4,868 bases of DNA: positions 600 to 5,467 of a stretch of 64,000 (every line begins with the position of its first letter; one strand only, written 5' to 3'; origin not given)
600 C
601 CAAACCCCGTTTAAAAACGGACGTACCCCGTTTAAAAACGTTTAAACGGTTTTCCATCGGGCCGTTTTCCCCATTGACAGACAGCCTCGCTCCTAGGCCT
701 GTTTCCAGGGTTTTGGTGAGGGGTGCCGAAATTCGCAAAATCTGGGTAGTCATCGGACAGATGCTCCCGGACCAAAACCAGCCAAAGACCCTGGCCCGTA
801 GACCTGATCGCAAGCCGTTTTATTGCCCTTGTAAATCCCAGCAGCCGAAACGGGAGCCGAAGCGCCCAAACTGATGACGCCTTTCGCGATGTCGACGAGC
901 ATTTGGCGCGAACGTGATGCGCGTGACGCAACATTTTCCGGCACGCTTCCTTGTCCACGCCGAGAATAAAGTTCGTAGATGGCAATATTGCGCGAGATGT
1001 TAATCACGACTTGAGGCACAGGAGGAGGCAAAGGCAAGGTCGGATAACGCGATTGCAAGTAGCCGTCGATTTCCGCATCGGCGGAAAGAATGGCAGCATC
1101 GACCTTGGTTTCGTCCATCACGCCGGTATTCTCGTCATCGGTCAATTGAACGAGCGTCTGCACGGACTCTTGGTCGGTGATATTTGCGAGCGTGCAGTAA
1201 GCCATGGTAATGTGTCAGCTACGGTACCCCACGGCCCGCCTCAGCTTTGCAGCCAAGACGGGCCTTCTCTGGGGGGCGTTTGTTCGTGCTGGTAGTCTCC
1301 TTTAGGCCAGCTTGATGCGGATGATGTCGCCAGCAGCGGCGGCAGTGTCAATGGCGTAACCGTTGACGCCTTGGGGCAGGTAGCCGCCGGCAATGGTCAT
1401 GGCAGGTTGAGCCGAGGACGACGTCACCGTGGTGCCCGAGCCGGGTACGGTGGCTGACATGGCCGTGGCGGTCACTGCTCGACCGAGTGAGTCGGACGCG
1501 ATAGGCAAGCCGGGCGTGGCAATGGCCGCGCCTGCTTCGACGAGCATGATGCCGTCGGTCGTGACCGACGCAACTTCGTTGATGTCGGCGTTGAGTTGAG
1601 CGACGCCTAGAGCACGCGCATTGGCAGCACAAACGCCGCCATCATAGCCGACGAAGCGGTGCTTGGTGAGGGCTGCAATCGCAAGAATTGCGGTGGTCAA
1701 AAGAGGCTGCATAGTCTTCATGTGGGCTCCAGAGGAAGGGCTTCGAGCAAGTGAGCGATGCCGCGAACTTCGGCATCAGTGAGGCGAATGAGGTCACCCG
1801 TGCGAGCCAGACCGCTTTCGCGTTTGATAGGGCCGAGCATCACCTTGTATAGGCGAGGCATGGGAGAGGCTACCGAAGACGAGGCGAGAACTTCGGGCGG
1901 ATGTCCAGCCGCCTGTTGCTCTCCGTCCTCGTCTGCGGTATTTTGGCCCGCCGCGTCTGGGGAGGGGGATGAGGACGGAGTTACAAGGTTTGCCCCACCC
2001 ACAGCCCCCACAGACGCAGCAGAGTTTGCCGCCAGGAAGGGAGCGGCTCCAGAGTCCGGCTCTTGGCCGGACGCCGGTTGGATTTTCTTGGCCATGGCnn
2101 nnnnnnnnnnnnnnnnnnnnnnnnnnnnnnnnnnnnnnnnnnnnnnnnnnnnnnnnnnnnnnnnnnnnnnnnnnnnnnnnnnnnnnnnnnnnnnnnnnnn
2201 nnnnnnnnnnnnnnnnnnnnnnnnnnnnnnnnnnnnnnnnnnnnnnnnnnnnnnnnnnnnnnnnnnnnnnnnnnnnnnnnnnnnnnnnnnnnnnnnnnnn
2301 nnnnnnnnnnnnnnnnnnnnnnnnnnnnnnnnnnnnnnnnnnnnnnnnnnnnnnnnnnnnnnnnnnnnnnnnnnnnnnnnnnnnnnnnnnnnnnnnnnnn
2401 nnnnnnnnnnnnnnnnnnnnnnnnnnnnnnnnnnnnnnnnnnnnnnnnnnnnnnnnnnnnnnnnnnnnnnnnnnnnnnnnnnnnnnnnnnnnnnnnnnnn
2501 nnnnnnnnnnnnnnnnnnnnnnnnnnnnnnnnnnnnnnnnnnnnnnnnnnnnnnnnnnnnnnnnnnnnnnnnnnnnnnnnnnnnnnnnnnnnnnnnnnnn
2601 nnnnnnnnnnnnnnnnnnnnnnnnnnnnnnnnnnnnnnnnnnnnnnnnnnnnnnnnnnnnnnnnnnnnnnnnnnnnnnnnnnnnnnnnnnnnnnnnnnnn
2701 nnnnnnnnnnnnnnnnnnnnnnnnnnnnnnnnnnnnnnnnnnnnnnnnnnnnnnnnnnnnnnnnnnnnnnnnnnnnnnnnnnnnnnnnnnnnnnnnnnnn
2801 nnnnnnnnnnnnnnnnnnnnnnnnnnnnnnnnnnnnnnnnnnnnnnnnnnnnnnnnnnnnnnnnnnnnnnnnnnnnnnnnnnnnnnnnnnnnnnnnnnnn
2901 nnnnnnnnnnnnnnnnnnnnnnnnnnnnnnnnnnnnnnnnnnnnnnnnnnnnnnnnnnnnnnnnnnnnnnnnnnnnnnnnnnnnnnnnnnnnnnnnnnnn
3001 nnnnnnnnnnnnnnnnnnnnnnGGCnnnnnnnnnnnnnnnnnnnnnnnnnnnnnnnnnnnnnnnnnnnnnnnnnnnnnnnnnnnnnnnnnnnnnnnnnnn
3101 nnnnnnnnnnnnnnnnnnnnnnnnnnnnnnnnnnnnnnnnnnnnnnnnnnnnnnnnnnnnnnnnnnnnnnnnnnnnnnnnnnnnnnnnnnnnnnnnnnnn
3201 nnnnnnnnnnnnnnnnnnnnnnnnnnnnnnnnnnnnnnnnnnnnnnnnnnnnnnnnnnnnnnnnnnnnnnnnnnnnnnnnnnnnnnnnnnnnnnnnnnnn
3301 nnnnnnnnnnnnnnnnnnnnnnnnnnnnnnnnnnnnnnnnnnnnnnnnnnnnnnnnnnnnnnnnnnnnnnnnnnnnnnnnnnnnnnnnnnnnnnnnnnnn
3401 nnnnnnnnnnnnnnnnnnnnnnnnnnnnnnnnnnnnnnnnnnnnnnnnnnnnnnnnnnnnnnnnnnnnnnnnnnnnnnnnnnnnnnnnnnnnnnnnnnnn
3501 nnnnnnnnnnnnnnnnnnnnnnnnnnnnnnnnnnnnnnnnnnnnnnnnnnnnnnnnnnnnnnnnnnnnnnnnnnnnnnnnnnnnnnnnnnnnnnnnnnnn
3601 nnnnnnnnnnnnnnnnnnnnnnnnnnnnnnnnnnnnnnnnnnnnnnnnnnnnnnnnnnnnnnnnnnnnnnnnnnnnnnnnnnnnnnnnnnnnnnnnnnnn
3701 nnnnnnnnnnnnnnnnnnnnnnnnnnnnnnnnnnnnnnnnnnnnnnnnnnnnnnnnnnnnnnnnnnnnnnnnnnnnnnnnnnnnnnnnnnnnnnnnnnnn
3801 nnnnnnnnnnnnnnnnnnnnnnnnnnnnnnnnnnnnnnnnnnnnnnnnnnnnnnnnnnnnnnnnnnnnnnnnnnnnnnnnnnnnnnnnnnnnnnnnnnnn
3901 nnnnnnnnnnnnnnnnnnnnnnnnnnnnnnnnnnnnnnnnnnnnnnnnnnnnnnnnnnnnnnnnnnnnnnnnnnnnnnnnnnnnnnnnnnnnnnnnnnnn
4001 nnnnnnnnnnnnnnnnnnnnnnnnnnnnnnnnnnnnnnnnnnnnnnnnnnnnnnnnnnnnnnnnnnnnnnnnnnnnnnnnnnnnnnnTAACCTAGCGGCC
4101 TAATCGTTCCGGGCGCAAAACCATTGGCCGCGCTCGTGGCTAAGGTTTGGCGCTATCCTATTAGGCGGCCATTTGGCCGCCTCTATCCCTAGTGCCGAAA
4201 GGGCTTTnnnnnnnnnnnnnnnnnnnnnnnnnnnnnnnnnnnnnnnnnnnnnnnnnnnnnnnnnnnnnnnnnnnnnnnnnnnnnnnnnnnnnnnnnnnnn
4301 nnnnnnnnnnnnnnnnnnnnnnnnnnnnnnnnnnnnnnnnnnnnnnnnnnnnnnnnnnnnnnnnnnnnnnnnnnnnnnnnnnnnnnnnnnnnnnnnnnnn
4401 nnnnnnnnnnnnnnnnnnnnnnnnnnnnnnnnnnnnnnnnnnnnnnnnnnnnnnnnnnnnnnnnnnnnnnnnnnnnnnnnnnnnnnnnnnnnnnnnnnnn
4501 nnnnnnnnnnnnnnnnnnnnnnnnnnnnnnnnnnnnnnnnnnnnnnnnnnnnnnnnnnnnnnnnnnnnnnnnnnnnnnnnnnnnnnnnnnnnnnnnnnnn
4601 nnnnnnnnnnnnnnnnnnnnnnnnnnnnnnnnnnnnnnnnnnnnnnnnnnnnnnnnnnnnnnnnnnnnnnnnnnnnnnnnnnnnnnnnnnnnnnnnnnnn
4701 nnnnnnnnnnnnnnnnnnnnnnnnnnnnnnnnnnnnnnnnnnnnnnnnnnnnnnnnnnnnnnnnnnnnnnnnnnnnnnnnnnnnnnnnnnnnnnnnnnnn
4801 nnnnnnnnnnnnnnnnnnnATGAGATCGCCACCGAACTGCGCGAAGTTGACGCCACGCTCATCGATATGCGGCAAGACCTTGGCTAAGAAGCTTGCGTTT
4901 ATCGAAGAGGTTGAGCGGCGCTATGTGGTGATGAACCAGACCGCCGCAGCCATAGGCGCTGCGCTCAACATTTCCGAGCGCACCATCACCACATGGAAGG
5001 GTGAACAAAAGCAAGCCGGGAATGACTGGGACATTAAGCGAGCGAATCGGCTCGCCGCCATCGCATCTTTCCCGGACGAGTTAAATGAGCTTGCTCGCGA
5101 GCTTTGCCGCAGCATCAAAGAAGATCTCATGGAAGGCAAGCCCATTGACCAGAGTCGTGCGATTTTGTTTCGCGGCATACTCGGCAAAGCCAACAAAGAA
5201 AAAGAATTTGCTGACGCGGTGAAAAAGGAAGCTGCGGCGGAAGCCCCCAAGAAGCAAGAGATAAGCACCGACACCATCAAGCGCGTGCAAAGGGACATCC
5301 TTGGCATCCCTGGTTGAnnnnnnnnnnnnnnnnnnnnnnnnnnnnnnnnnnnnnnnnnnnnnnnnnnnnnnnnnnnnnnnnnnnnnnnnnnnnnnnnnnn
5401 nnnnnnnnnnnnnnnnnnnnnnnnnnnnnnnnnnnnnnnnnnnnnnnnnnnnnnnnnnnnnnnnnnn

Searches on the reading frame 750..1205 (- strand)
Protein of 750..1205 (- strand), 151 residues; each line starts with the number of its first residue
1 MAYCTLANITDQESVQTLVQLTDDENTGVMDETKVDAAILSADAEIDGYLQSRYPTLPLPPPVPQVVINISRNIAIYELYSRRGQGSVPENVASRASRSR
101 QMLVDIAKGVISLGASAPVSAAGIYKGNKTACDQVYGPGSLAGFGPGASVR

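Call 18: search_protein_families(library=pfam, proteins=[window:750-1205:-], max_evalue=0.01)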
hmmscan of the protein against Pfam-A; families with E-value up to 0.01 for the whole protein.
window:750-1205:- (151 aa): 1 family
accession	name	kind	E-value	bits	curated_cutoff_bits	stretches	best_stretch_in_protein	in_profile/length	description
PF07030.17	Phage_Mu_Gp36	-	1.6e-28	99.8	24.7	1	3-118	1-110/124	Bacteriophage Mu, Gp36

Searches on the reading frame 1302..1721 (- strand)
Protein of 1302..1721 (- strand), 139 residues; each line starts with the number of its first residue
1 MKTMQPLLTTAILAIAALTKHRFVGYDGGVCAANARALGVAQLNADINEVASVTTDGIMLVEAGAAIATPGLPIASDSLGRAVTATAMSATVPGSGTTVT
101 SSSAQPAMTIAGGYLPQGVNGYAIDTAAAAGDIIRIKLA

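Call 18: search_protein_families(library=pfam, proteins=[window:1302-1721:-], max_evalue=0.01)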
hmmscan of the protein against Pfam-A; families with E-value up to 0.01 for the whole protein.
window:1302-1721:- (139 aa): 1 family
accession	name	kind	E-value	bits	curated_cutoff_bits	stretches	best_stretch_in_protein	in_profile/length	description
PF09956.15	Phage_cement_2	-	7.2e-08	33.2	24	1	7-105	6-95/103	Phage cement protein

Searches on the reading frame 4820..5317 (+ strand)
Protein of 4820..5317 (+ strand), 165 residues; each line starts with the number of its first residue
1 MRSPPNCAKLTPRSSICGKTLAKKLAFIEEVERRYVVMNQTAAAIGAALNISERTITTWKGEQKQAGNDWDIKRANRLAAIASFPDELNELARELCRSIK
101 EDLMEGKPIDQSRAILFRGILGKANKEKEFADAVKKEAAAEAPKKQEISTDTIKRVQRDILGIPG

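Call 18: search_protein_families(library=pfam, proteins=[window:4820-5317:+], max_evalue=0.01)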
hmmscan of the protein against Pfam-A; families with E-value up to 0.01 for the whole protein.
window:4820-5317:+ (165 aa): 1 family
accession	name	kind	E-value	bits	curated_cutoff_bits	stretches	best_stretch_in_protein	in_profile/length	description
PF08822.17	DUF1804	-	3.6e-10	40.4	29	1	30-80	10-60/164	Protein of unknown function (DUF1804)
